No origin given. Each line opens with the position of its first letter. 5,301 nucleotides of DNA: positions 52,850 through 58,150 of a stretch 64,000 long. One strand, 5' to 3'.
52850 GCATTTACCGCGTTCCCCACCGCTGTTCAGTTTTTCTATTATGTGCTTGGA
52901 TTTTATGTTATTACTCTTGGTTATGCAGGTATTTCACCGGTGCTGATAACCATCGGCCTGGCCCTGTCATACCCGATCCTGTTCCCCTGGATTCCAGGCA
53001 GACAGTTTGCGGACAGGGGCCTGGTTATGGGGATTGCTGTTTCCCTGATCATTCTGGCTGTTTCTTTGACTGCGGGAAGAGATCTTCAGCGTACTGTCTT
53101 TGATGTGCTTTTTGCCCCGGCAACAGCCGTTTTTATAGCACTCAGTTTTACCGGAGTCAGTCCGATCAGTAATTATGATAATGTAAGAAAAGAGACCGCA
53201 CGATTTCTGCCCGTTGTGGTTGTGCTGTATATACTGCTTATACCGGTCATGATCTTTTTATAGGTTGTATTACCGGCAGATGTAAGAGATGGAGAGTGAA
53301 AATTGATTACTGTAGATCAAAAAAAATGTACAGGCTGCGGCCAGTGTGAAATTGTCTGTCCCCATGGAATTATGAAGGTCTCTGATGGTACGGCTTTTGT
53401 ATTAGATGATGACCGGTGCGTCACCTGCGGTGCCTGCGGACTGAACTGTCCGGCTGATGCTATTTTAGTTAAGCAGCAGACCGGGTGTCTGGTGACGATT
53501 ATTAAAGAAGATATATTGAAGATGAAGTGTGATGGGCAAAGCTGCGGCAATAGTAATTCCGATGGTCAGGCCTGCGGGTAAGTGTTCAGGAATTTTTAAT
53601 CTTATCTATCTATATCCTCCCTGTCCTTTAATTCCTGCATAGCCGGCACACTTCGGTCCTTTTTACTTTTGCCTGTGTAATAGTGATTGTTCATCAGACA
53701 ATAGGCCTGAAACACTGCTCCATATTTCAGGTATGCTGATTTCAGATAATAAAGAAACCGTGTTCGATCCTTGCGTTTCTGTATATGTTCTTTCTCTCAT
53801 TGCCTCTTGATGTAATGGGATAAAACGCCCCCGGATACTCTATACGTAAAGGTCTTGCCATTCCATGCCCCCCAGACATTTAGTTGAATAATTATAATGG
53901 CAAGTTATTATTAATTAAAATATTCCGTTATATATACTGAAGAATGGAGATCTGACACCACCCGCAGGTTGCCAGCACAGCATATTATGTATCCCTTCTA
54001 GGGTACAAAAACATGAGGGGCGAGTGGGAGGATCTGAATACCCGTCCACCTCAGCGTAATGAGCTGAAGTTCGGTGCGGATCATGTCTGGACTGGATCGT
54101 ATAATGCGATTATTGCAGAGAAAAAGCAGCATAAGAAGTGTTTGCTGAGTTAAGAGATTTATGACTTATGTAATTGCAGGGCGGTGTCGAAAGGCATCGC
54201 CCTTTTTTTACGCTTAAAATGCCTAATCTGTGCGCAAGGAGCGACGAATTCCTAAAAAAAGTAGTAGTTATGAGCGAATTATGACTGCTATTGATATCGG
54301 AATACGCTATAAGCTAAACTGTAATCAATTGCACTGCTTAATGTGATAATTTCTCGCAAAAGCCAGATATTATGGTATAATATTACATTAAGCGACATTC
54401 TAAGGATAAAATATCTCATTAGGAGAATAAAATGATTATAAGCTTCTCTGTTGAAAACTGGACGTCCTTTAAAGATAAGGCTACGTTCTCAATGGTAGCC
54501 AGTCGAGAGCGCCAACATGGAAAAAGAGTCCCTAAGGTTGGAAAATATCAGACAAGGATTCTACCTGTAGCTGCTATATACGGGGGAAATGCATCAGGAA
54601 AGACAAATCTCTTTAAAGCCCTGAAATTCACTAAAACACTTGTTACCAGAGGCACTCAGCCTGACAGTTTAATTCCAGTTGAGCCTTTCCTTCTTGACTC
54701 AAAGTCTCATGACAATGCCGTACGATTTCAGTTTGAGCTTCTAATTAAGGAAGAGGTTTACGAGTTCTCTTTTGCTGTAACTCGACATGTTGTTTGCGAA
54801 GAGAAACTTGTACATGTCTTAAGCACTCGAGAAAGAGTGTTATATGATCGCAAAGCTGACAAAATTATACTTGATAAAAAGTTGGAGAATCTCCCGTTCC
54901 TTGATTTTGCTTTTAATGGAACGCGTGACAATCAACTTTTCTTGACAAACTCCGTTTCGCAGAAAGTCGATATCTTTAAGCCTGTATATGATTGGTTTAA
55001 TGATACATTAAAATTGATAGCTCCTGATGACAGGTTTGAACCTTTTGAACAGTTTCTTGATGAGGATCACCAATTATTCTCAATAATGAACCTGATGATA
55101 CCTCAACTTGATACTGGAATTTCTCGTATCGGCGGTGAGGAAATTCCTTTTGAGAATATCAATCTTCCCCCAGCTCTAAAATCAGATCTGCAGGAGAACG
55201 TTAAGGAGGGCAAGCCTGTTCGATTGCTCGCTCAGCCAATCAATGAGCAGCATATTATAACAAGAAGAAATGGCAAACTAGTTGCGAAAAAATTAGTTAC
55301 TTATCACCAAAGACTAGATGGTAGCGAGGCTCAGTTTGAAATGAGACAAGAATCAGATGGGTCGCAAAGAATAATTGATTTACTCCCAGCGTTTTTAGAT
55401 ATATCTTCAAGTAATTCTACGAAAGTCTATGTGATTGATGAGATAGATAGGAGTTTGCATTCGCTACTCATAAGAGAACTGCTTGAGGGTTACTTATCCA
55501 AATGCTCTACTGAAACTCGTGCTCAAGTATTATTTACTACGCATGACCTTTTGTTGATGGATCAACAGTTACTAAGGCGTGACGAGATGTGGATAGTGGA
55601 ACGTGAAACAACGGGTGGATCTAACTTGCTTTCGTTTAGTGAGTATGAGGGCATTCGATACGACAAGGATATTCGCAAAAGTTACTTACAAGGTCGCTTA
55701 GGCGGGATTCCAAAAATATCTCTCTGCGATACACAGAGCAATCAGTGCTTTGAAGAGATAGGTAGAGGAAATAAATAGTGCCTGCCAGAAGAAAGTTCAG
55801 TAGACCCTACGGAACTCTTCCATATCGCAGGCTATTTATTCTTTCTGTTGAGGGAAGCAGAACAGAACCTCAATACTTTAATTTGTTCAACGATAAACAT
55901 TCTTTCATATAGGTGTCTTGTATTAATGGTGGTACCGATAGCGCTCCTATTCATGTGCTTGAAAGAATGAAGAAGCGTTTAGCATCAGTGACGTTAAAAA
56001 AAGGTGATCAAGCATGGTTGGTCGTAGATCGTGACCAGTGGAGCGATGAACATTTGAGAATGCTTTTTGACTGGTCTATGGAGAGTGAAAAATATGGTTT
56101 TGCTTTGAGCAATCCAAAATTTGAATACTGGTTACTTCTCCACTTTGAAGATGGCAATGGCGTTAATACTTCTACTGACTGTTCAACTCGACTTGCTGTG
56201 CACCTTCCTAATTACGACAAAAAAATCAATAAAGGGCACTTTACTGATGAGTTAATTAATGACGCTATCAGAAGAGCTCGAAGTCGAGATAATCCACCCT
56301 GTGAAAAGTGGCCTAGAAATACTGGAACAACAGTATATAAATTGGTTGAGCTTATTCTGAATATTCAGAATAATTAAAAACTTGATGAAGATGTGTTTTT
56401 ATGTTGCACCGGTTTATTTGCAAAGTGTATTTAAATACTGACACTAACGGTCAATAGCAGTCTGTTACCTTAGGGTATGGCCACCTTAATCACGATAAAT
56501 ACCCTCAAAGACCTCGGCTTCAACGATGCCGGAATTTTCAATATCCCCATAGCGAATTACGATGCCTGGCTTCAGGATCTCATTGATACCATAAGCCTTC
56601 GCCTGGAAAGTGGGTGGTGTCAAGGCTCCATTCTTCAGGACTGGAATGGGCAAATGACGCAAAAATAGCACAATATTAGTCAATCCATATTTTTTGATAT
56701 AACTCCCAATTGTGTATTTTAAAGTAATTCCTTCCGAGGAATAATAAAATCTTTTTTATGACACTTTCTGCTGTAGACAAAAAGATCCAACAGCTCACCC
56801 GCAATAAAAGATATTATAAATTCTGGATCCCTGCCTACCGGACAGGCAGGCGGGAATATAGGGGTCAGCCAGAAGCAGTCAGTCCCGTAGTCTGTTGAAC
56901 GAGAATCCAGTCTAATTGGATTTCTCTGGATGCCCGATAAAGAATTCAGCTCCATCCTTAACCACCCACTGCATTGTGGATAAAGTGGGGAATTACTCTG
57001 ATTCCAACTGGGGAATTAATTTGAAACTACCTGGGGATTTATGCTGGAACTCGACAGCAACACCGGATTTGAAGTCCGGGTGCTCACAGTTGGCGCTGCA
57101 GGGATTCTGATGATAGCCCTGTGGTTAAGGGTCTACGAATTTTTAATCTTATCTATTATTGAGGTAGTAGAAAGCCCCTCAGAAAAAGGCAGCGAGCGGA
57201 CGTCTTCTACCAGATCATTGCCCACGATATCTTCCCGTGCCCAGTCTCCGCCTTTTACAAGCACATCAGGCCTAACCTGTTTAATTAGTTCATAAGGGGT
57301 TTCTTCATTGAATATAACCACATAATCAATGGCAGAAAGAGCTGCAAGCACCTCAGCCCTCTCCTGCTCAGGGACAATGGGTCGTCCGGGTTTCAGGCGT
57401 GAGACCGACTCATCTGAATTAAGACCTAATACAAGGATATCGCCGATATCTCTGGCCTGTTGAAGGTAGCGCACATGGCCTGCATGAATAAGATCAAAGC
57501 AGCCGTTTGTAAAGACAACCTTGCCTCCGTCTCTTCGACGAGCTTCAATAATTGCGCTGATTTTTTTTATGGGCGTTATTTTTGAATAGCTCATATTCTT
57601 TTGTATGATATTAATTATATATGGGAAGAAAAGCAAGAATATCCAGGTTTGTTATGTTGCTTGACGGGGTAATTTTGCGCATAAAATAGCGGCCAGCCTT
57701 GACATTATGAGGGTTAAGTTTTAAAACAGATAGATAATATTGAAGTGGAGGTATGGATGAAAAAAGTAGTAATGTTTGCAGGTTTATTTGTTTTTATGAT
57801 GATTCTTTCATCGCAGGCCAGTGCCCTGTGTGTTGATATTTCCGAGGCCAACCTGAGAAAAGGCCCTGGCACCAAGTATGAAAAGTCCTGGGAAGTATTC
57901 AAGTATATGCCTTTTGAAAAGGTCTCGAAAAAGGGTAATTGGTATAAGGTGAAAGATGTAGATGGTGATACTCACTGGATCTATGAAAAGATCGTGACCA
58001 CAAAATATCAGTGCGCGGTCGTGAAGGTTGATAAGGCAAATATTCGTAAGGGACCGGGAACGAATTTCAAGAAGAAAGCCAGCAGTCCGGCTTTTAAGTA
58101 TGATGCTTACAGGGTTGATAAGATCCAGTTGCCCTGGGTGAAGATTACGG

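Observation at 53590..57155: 3.5-kb islet bounded by perfect 20-bp direct repeats and inserted between hgcB and a heptose-pathway gene, carrying a decayed AbiL-like defense pair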

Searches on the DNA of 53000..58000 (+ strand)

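Call 24: search_rna_families(source=window, start=53000, end=58000, threshold=evalue, max_evalue=1)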
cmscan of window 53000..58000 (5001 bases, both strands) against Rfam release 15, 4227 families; matches with E-value up to 1: 1.
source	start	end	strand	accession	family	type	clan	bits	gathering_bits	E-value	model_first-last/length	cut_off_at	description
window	54118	54214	+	RF00558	L20_leader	Cis-reg; leader;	-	23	58.7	0.31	1-127/127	no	Ribosomal protein L20 leader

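Call 35: search_dna_similar(query=window:56378-57136:+, collection=plasmids, mode=distant, max_evalue=0.01, max_rows=10)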
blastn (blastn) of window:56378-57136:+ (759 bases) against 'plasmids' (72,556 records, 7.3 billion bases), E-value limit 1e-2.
No match.

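Call 36: search_dna_similar(query=window:53582-54431:+, collection=plasmids, mode=distant, max_evalue=0.01, max_rows=10)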
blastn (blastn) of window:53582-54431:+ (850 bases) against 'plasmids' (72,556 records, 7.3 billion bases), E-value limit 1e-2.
No match.

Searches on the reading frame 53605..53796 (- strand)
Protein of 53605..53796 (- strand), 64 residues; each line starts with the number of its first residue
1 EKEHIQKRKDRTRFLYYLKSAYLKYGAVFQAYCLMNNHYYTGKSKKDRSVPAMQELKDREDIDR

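Call 47: search_protein_representatives(protein=window:53605-53796:-)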
Query: 64 residues. Proteins with E-value up to 0.001 (for the whole library): 42; up to 1e-10: 0; up to 1e-30: 0. The best 42 are listed.
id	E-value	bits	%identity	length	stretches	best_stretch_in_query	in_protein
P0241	1.9e-06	43.9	44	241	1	2-53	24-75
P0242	2.5e-06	43.5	55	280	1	2-41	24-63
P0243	7.0e-06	42.1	45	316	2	6-40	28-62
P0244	9.8e-06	41.7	53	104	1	2-44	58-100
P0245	1.4e-05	41.2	56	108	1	2-40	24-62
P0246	1.6e-05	41.0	54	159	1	5-41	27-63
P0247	1.6e-05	41.0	57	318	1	6-40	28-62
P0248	2.4e-05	40.4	56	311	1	6-41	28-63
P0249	4.8e-05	39.5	56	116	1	7-40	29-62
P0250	5.8e-05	39.2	46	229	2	6-46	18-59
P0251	8.0e-05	38.8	49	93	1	2-42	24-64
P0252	8.7e-05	38.7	50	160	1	2-41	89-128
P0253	9.8e-05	38.5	42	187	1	6-53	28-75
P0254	1.0e-04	38.5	50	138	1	3-40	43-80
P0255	1.1e-04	38.4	56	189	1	5-40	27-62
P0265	2.4e-04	37.3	41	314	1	6-56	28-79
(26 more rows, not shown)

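Call 48: search_protein_families(library=pfam, proteins=[P0241, P0242, P0243, P0247, P0248, P0265], max_evalue=0.001)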
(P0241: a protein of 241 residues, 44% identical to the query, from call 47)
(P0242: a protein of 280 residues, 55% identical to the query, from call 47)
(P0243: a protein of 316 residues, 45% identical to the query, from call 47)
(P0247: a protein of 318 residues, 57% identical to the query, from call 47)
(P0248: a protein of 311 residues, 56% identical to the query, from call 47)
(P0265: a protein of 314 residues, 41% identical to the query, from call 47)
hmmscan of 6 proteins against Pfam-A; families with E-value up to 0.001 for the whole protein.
P0241 (241 aa): 1 family
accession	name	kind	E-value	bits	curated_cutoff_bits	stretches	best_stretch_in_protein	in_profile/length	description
PF01797.21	Y1_Tnp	-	7.4e-14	52.3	23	1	11-121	4-119/121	Transposase IS200 like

P0242 (280 aa): 1 family
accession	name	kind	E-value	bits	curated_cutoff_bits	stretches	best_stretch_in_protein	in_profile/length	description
PF01797.21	Y1_Tnp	-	3.7e-16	59.8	23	1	12-121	5-119/121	Transposase IS200 like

P0243 (316 aa): 1 family
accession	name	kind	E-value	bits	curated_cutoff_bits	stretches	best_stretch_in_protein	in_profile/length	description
PF01797.21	Y1_Tnp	-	1e-14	55.2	23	1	14-121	7-119/121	Transposase IS200 like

P0247 (318 aa): 1 family
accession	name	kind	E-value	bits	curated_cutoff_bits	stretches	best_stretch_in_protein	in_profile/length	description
PF01797.21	Y1_Tnp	-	1e-13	51.9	23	1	11-121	4-119/121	Transposase IS200 like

P0248 (311 aa): 2 families
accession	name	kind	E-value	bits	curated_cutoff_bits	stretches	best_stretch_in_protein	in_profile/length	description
PF01797.21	Y1_Tnp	-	2e-12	47.7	23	1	13-121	7-119/121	Transposase IS200 like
PF08299.17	Bac_DnaA_C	-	1.6e-05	25.3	31.5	0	247-281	27-62/69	Bacterial dnaA protein helix-turn-helix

P0265 (314 aa): 3 families
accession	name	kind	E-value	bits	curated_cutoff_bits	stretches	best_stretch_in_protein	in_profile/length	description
PF01797.21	Y1_Tnp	-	4.2e-14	53.1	23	1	13-121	6-119/121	Transposase IS200 like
PF08299.17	Bac_DnaA_C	-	1.7e-06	28.4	31.5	1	255-291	30-67/69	Bacterial dnaA protein helix-turn-helix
PF04545.22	Sigma70_r4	-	0.00036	20.4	24.1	1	260-287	12-38/50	Sigma-70, region 4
